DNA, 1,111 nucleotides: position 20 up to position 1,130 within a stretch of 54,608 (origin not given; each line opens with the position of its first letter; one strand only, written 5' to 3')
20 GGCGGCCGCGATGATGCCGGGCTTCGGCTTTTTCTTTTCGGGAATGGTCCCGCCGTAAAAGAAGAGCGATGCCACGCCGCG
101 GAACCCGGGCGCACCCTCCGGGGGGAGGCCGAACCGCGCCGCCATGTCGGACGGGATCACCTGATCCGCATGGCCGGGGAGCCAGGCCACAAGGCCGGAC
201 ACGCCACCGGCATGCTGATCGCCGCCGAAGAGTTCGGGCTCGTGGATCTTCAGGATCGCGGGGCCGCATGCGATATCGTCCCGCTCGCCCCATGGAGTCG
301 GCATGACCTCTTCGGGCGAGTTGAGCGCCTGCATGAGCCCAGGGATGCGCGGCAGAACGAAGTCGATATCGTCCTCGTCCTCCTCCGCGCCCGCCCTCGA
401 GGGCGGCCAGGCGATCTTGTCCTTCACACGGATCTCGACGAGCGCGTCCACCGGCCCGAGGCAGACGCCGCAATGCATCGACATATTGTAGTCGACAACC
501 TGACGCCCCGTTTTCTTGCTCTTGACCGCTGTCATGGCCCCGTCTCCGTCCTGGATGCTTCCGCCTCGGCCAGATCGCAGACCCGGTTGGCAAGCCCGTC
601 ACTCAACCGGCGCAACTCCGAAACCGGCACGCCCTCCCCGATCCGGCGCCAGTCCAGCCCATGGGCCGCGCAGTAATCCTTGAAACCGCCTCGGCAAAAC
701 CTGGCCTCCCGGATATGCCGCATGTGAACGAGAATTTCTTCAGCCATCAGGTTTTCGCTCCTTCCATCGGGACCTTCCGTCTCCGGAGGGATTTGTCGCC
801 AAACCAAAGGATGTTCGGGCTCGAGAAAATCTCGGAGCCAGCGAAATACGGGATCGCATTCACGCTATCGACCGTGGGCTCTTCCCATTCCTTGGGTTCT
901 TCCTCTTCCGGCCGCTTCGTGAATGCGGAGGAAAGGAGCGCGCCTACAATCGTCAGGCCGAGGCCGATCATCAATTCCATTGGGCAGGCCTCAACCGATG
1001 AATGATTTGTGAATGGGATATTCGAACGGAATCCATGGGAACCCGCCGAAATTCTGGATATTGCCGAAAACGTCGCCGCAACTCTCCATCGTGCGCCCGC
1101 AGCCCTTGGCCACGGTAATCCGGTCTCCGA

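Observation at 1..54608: Lambda-syntenic siphovirus that also carries a full plasmid maintenance set and a second, phage-type replication module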

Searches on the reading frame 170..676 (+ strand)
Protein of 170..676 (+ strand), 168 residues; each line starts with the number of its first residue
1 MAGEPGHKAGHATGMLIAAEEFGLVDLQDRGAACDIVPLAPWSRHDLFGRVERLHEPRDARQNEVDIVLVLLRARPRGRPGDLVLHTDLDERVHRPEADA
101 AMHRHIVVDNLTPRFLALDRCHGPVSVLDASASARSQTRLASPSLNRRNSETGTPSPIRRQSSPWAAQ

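Call 12: search_protein_families(library=phrogs, proteins=[window:170-676:+])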
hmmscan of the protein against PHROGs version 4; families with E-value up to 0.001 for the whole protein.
window:170-676:+ (168 aa): 0 families

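Call 93: search_protein_families(library=pfam, max_evalue=0.01, proteins=[window:170-676:+])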
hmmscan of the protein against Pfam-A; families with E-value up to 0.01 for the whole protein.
window:170-676:+ (168 aa): 0 families

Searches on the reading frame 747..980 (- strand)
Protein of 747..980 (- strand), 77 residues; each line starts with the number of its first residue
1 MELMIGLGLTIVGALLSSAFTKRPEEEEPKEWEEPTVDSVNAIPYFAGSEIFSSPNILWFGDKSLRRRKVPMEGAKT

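Call 11: search_protein_families(library=phrogs, proteins=[window:747-980:-])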
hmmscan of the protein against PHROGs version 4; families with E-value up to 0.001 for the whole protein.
window:747-980:- (77 aa): 1 family
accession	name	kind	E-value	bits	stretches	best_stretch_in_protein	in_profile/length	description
phrog_1180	-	tail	8.9e-07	29.8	1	4-69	4-72/78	tail assembly chaperone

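Call 60: search_protein_families(library=pfam, max_evalue=0.01, proteins=[window:747-980:-])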
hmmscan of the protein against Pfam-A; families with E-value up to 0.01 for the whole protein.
window:747-980:- (77 aa): 0 families
